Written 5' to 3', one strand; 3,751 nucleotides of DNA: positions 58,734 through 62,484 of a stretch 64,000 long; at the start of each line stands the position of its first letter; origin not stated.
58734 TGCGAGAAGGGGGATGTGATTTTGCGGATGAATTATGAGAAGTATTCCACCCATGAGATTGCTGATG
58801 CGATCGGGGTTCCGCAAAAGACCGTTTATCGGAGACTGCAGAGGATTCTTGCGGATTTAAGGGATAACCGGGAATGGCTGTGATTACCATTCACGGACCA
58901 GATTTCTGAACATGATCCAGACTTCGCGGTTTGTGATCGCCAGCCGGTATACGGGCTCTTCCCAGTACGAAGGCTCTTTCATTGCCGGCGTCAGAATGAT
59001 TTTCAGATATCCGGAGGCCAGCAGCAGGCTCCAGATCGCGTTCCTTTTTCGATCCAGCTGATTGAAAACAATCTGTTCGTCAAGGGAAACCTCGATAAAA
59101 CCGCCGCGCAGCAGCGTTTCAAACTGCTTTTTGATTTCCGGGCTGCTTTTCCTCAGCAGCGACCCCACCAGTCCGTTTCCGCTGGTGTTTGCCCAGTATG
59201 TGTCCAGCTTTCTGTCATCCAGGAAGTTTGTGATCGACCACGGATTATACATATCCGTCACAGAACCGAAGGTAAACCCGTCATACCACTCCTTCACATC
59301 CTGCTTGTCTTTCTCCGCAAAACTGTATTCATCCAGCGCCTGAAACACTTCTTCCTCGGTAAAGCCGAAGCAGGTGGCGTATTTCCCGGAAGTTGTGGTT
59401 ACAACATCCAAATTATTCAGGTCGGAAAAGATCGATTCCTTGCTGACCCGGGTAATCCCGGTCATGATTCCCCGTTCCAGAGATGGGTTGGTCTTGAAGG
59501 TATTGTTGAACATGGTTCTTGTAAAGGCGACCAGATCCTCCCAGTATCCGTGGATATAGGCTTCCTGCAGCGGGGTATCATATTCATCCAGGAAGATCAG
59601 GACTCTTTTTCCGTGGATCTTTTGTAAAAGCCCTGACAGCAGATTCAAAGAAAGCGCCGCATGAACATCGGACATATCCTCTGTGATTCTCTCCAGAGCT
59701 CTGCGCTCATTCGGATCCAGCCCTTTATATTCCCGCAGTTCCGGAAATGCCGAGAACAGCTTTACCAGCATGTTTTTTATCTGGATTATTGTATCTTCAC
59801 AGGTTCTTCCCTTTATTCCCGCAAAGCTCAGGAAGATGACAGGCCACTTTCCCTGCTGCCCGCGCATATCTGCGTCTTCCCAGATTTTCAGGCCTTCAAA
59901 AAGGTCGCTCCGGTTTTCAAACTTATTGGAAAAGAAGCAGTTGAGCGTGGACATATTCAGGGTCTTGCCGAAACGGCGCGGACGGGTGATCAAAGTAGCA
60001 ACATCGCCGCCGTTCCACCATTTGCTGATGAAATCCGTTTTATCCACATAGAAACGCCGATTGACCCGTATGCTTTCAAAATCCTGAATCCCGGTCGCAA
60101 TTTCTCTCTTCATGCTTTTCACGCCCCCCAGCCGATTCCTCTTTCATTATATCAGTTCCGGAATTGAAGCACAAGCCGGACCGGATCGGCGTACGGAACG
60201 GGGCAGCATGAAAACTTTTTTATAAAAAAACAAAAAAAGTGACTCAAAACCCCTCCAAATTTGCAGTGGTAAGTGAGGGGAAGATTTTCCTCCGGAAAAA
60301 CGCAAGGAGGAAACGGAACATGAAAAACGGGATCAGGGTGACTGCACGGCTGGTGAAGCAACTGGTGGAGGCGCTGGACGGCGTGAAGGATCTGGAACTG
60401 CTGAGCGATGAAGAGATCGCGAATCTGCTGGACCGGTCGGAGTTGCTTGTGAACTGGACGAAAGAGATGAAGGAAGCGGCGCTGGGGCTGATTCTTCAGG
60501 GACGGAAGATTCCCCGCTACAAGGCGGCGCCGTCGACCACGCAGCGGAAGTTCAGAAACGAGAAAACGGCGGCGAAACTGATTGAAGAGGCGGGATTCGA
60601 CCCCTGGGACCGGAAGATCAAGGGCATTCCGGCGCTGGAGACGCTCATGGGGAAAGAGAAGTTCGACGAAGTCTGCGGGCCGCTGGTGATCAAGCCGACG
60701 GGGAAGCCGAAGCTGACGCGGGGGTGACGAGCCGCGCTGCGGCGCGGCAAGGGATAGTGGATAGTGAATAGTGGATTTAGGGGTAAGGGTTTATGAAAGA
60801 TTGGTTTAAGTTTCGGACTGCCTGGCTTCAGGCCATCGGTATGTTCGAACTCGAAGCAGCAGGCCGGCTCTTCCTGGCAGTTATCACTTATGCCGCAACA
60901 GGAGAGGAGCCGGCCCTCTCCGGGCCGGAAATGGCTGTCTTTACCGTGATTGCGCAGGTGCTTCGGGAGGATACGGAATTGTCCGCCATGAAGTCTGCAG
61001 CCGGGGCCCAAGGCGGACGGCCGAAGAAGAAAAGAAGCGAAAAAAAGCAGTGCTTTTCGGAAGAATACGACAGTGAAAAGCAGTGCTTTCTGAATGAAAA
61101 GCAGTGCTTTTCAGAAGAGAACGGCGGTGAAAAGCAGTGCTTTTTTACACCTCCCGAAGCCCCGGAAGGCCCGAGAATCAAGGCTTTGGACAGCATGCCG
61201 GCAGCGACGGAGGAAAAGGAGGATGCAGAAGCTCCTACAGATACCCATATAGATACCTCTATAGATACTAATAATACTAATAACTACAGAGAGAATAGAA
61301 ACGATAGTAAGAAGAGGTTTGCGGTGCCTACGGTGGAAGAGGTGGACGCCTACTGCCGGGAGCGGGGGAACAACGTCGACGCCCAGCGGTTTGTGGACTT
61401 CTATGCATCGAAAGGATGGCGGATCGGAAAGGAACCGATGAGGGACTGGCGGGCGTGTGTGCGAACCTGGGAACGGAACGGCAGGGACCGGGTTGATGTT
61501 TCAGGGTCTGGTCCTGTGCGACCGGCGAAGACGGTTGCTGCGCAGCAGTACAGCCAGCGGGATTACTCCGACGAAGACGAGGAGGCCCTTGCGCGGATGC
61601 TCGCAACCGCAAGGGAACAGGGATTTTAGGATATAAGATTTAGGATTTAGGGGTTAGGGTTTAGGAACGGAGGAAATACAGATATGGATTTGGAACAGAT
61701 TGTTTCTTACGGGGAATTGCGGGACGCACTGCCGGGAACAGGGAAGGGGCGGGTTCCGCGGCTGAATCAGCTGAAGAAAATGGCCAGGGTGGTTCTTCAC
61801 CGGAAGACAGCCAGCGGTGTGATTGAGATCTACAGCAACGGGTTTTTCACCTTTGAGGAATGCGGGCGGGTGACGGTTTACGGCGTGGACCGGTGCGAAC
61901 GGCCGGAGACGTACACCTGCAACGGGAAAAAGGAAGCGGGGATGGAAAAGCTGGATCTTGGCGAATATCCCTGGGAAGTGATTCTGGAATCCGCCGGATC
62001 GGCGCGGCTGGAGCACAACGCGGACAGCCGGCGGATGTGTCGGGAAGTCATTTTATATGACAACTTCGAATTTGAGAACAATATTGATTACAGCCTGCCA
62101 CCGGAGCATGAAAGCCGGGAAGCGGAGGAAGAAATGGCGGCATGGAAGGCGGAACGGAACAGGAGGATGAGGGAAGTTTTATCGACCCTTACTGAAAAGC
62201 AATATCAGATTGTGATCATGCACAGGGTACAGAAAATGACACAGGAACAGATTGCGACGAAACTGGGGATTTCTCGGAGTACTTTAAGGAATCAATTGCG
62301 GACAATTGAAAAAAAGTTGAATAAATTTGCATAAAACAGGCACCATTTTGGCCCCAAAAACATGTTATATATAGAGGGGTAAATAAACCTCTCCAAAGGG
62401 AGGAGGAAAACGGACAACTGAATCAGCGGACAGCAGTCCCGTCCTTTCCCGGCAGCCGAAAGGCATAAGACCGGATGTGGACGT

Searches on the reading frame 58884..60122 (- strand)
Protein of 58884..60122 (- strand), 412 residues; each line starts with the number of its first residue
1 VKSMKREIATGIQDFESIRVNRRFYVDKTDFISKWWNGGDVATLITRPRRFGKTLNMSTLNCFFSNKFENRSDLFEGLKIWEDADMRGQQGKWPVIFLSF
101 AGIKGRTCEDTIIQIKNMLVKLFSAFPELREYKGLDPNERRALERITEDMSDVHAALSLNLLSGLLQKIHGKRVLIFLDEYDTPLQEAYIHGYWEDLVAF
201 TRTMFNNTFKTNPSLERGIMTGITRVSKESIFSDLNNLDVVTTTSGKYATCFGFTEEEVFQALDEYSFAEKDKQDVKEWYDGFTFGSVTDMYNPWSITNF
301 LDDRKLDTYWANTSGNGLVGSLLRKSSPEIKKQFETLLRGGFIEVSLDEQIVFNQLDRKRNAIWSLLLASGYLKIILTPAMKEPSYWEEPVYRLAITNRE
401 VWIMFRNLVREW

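Call 23: search_protein_families(library=pfam, proteins=[window:58884-60122:-], max_evalue=0.01)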
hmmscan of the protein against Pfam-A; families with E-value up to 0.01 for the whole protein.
window:58884-60122:- (412 aa): 1 family
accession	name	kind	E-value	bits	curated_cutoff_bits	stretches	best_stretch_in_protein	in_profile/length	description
PF09820.16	AAA-ATPase_like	-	2.5e-40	138.9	26.1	1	10-232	2-201/201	Predicted AAA-ATPase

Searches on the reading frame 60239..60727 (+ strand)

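Call 23: search_protein_families(library=pfam, proteins=[window:60239-60727:+], max_evalue=0.01)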
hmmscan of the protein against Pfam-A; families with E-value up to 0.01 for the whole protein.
window:60239-60727:+ (162 aa): 1 family
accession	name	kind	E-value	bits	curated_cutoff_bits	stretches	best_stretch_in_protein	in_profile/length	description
PF10926.14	DUF2800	-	2.8e-24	86.4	21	1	36-159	234-360/368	Protein of unknown function (DUF2800)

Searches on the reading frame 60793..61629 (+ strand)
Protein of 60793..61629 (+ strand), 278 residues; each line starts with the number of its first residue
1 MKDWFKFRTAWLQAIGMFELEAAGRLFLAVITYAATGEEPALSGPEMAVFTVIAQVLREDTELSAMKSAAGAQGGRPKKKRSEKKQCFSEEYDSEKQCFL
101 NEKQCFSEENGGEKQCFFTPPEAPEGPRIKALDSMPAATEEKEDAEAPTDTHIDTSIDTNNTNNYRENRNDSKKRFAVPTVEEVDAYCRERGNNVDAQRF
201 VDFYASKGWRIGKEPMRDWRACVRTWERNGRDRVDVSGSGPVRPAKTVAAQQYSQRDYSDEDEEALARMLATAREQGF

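Call 23: search_protein_families(library=pfam, proteins=[window:60793-61629:+], max_evalue=0.01)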
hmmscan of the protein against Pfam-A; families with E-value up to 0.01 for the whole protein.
window:60793-61629:+ (278 aa): 1 family
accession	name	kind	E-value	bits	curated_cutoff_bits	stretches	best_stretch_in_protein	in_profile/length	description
PF19808.4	DUF6291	-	1.4e-10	41.6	27.2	1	5-78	2-79/79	Family of unknown function (DUF6291)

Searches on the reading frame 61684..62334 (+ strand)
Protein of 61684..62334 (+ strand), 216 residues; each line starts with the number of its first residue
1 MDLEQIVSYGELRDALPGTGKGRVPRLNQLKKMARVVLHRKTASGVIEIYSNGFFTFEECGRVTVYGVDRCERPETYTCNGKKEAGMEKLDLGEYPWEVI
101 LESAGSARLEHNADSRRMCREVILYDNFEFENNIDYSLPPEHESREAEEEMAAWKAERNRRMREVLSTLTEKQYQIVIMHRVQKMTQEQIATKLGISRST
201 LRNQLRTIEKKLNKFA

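Call 23: search_protein_families(library=pfam, proteins=[window:61684-62334:+], max_evalue=0.01)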
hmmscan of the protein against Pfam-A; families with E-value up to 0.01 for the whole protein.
window:61684-62334:+ (216 aa): 19 families
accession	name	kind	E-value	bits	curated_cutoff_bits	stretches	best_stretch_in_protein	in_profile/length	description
PF08281.18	Sigma70_r4_2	-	8.3e-11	41.8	25.7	1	161-212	3-54/54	Sigma-70, region 4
PF04545.22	Sigma70_r4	-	3.5e-09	36.5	24.1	1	165-212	1-48/50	Sigma-70, region 4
PF08279.18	HTH_11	-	1.1e-05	25.7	25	1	174-212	6-43/55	HTH domain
PF04967.18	HTH_10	-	2.3e-05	24.5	23.1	1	185-212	24-51/53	HTH DNA binding domain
PF13384.12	HTH_23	-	2.6e-05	24.4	24.6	1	175-207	9-40/50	Homeodomain-like domain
PF01381.28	HTH_3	-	0.00015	22.2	23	1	183-202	8-27/55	Helix-turn-helix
PF07374.17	DUF1492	-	0.00022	21.8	21.5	1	149-213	35-100/100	Protein of unknown function (DUF1492)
PF17762.8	HTH_ParB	-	0.00024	21.6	22.6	1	182-207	18-43/102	ParB HTH domain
PF05043.19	Mga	-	0.0012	19.8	21.1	1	159-215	2-61/87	Mga helix-turn-helix domain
PF13518.12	HTH_28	-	0.0036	17.8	25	1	177-203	5-31/52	Helix-turn-helix domain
PF13545.12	HTH_Crp_2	-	0.0042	17.4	27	1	166-210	7-48/70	Crp-like helix-turn-helix domain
PF13556.12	HTH_30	-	0.0045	17.2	27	0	187-212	15-40/59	PucR C-terminal helix-turn-helix domain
PF01047.28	MarR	-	0.0049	17.2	24.6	1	170-211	2-44/59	MarR family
PF20432.4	Xre-like-HTH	-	0.0052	17.5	25.8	0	185-207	24-45/63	Antitoxin Xre-like helix-turn-helix domain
PF13412.12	HTH_24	-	0.0058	16.6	21.9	0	185-207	18-40/48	Winged helix-turn-helix DNA-binding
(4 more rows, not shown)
